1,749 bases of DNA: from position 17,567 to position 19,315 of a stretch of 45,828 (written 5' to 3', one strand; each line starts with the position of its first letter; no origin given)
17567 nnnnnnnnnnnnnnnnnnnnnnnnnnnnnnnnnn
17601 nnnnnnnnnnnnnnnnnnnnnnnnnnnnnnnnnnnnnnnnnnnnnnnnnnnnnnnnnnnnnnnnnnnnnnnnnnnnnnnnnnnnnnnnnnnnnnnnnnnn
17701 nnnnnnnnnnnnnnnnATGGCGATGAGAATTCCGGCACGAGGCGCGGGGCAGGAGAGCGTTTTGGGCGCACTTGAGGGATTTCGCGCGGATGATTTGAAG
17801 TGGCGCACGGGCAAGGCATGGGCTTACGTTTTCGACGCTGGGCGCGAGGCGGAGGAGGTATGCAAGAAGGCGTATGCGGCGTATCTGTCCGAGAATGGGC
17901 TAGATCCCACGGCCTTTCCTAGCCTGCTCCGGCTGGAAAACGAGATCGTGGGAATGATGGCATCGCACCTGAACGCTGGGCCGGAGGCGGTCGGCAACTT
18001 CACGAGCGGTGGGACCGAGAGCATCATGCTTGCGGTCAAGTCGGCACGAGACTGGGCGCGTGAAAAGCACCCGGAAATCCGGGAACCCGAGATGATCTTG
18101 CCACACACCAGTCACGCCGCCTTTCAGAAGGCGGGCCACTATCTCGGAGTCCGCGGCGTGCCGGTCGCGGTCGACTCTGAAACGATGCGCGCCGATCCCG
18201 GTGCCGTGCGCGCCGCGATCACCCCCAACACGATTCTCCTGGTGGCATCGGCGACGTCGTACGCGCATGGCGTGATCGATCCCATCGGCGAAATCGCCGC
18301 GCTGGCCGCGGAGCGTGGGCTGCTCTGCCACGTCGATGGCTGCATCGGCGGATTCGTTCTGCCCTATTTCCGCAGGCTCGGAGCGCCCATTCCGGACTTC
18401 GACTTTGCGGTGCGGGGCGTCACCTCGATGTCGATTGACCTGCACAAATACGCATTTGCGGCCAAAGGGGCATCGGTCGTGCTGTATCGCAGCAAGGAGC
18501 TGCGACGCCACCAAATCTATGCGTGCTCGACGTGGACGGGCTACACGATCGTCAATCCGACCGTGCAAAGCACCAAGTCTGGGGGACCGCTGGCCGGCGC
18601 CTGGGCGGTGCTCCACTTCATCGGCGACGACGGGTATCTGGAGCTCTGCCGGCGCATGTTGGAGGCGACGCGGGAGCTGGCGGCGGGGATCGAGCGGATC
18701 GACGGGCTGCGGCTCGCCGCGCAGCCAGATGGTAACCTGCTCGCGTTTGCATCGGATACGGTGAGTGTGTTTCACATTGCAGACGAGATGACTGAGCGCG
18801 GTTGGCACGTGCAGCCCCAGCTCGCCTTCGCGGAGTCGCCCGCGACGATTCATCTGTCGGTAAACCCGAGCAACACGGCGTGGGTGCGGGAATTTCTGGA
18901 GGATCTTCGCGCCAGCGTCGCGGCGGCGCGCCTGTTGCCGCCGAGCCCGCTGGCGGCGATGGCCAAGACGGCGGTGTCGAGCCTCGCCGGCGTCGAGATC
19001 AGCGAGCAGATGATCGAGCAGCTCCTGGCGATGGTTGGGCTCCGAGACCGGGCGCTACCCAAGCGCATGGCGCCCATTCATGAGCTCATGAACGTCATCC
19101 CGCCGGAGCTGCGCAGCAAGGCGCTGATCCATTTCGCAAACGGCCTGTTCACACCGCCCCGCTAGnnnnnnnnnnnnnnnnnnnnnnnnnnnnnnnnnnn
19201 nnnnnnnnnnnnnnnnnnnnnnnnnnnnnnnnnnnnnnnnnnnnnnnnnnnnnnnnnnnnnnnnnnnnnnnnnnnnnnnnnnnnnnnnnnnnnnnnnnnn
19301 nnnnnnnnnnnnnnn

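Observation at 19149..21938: P-type ATPase homologue with every catalytic signature mutated (DKTGT to PMTGV, TGD to TGE, GDGVND to SGALAD)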

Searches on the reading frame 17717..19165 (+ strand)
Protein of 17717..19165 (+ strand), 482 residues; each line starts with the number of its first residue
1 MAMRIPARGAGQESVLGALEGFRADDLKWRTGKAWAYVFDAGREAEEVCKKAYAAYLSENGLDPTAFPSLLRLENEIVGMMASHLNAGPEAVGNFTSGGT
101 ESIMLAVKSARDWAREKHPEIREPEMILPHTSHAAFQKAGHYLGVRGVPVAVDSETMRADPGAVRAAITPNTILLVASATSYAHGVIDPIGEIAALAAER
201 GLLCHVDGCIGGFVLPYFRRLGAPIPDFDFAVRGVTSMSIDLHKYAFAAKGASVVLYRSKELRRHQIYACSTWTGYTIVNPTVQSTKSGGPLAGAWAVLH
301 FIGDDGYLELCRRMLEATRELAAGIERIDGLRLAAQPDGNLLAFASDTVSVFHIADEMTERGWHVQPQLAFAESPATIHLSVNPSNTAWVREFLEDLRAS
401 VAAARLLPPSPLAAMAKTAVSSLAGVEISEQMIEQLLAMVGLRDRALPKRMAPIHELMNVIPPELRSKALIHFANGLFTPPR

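Call 3: search_protein_families(library=pfam, proteins=[window:17717-19165:+], max_evalue=0.01)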
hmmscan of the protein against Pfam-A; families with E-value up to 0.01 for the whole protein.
window:17717-19165:+ (482 aa): 3 families
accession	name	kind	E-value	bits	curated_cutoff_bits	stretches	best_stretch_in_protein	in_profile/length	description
PF00282.25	Pyridoxal_deC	-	8.1e-16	58.1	27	1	48-344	55-372/375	Pyridoxal-dependent decarboxylase conserved domain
PF00266.25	Aminotran_5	-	5.4e-11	42.5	21.5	1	94-211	65-179/371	Aminotransferase class-V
PF01041.23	DegT_DnrJ_EryC1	-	2e-06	27.7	19.8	1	97-208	46-146/360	DegT/DnrJ/EryC1/StrS aminotransferase family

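Call 4: search_protein_families(library=ncbifam, proteins=[window:17717-19165:+], max_evalue=0.01)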
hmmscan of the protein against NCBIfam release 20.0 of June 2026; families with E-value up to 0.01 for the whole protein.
window:17717-19165:+ (482 aa): 15 families
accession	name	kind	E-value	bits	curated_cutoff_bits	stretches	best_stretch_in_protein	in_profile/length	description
TIGR03812.1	tyr_de_CO2_Arch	equivalog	6.9e-64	216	299.4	1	12-398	2-373/375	tyrosine decarboxylase MfnA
TIGR01788.1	Glu-decarb-GAD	equivalog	1.2e-29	103.3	380.4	1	46-373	54-395/431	glutamate decarboxylase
NF052646.1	DABADecarRhbB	equivalog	3.5e-16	58.8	900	1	73-344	138-416/491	L-2,4-diaminobutyrate decarboxylase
TIGR03402.1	FeS_nifS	equivalog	6.2e-12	45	530.75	1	81-208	51-173/379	cysteine desulfurase NifS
TIGR03799.1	NOD_PanD_pyr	equivalog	5.1e-10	38.4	606.1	1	173-346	267-437/522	pyridoxal-dependent aspartate 1-decarboxylase PanP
NF002806.0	PRK02948.1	subfamily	3e-09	36.3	304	1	88-269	58-223/381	IscS subfamily cysteine desulfurase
NF010611.0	PRK14012.1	equivalog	1.6e-08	34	548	1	82-209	61-184/406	IscS subfamily cysteine desulfurase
TIGR02006.1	IscS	equivalog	7.8e-08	31.7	643.2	1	81-208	56-179/402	IscS subfamily cysteine desulfurase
TIGR03235.1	DNA_S_dndA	equivalog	1.1e-06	28.2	480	1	81-209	51-176/353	cysteine desulfurase DndA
TIGR04427.1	PLP_DesI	equivalog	1.2e-05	24.6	650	1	125-208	92-172/390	dTDP-4-dehydro-6-deoxyglucose aminotransferase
TIGR03403.1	nifS_epsilon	equivalog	3.4e-05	22.8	587.7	1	95-208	65-177/382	NifS family cysteine desulfurase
NF002748.0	PRK02769.1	equivalog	6.1e-05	21.9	305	1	90-265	84-254/382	histidine decarboxylase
TIGR01977.1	am_tr_V_EF2568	hypoth_equivalog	0.00075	18.6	377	1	154-207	120-173/376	cysteine desulfurase family protein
TIGR01979.1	sufS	subfamily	0.0023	16.9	475.1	1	81-209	71-197/403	SufS family cysteine desulfurase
NF041364.1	GntC_guanitoxin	equivalog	0.0097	14.8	415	0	125-176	86-139/356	guanitoxin biosynthesis PLP-dependent (S)-gamma-hydroxy-L-arginine cyclodehydratase GntC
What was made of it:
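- On P2A Ca2+-ATPase (SERCA/PMR1/LMCA1): Equivalog models fall far below their cutoffs (call 4).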

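Call 31: find_homologous_proteins(query=window:17717-19165:+, max_evalue=1e-30)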
Query window:17717-19165:+ (482 aa): 7973 proteins with E <= 1e-30 among 8000 candidates; the best 120 are listed.
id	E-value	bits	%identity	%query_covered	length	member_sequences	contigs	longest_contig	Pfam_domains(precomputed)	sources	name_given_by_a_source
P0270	0.0e+0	1079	100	100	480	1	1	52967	PF00282.26,PF00266.26,PF01041.24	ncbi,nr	ncbi:MAG: aspartate aminotransferase family protein [Candidatus Schekmanbacteria bacterium]|nr:aspar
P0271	4.9e-206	703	65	99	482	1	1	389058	PF00282.26,PF00266.26,PF01041.24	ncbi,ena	-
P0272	9.5e-202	689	63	99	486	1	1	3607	PF00282.26,PF00266.26,PF01041.24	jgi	jgi:sphinganine-1-phosphate aldolase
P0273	9.8e-202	689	63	99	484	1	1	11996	PF00282.26,PF00266.26,PF01041.24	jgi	-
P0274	1.2e-200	685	63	99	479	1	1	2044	PF00282.26,PF00266.26,PF01041.24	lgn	-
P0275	3.5e-200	684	63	99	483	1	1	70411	PF00282.26,PF00266.26,PF01041.24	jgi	jgi:sphinganine-1-phosphate aldolase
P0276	4.8e-200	683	61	100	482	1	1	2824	PF00282.26,PF00266.26,PF01041.24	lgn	-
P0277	9.4e-200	682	63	99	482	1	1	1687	PF00282.26,PF00266.26,PF01041.24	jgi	-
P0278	2.7e-199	681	63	99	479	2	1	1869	PF00282.26,PF00266.26,PF01041.24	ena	-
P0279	3.7e-199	680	62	99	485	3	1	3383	PF00282.26,PF00266.26,PF01041.24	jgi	jgi:sphinganine-1-phosphate aldolase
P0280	1.2e-198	679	63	99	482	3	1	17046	PF00282.26,PF00266.26,PF01041.24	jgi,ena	-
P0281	1.2e-198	679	62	99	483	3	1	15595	PF00282.26,PF00266.26,PF01041.24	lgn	-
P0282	2.1e-198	678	63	99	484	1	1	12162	PF00282.26,PF00266.26,PF01041.24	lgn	-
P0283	2.1e-198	678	62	99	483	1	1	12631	PF00282.26,PF00266.26,PF01041.24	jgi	jgi:glutamate/tyrosine decarboxylase-like PLP-dependent enzyme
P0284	4.3e-198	677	61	99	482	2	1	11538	PF00282.26,PF00266.26,PF01041.24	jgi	jgi:glutamate/tyrosine decarboxylase-like PLP-dependent enzyme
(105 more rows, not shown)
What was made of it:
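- Checked: Homologues of that neighbour are named sphinganine-1-phosphate aldolase or glutamate/tyrosine decarboxylase-like by JGI (call 31).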

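Call 32: find_encoding_contigs(protein=P0271, flank=10000, max_places=2)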
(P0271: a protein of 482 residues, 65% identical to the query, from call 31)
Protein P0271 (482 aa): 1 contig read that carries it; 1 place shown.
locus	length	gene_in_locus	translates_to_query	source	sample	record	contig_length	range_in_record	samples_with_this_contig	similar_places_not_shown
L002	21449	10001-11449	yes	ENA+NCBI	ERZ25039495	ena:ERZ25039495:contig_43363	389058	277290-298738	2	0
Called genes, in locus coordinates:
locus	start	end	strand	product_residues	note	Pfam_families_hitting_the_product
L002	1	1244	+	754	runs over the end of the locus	-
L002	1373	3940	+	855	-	-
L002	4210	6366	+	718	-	-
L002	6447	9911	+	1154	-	-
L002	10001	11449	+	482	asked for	PF00282:Pyridoxal_deC, PF01041:DegT_DnrJ_EryC1, PF00266:Aminotran_5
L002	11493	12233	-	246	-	PF01553:Acyltransferase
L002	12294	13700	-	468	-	PF01546:Peptidase_M20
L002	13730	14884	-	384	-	PF00108:Thiolase_N, PF02803:Thiolase_C (weak), PF22691:Thiolase_C_1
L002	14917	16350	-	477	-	PF08545:ACP_syn_III (faint)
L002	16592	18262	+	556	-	PF01268:FTHFS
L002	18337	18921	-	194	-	PF00085:Thioredoxin (weak), PF13098:Thioredoxin_2 (faint), PF13899:Thioredoxin_7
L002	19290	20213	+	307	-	PF00296:Bac_luciferase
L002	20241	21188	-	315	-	PF04542:Sigma70_r2, PF08281:Sigma70_r4_2, PF04545:Sigma70_r4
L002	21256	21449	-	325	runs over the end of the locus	PF11583:AurF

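Call 33: find_encoding_contigs(protein=P0275, flank=10000, max_places=2)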
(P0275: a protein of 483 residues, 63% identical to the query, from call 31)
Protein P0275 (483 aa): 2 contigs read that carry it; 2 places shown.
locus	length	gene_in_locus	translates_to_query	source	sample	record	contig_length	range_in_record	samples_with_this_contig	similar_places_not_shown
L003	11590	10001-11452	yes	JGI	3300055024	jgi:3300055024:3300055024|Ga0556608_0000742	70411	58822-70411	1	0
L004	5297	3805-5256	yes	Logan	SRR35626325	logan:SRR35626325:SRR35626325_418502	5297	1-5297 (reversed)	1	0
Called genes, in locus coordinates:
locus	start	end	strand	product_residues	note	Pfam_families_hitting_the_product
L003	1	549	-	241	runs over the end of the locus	PF07885:Ion_trans_2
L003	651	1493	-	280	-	PF02557:VanY (weak)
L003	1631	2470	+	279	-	PF00106:adh_short, PF08659:KR, PF13561:adh_short_C2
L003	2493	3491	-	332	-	PF02826:2-Hacid_dh_C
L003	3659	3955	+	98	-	-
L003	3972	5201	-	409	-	PF07690:MFS_1, PF05977:MFS_3 (weak), PF07690:MFS_1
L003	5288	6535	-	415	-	PF02771:Acyl-CoA_dh_N, PF02770:Acyl-CoA_dh_M, PF00441:Acyl-CoA_dh_1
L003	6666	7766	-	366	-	PF02771:Acyl-CoA_dh_N, PF00441:Acyl-CoA_dh_1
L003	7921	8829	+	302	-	PF00135:COesterase, PF20434:BD-FAE, PF07859:Abhydrolase_3, PF00326:Peptidase_S9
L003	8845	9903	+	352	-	PF01244:Peptidase_M19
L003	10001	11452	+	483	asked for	PF00282:Pyridoxal_deC, PF01041:DegT_DnrJ_EryC1, PF00266:Aminotran_5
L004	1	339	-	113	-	?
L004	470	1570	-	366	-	PF02771:Acyl-CoA_dh_N, PF00441:Acyl-CoA_dh_1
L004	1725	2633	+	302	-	PF00135:COesterase, PF20434:BD-FAE, PF07859:Abhydrolase_3, PF00326:Peptidase_S9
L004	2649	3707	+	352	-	PF01244:Peptidase_M19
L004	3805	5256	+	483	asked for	PF00282:Pyridoxal_deC, PF01041:DegT_DnrJ_EryC1, PF00266:Aminotran_5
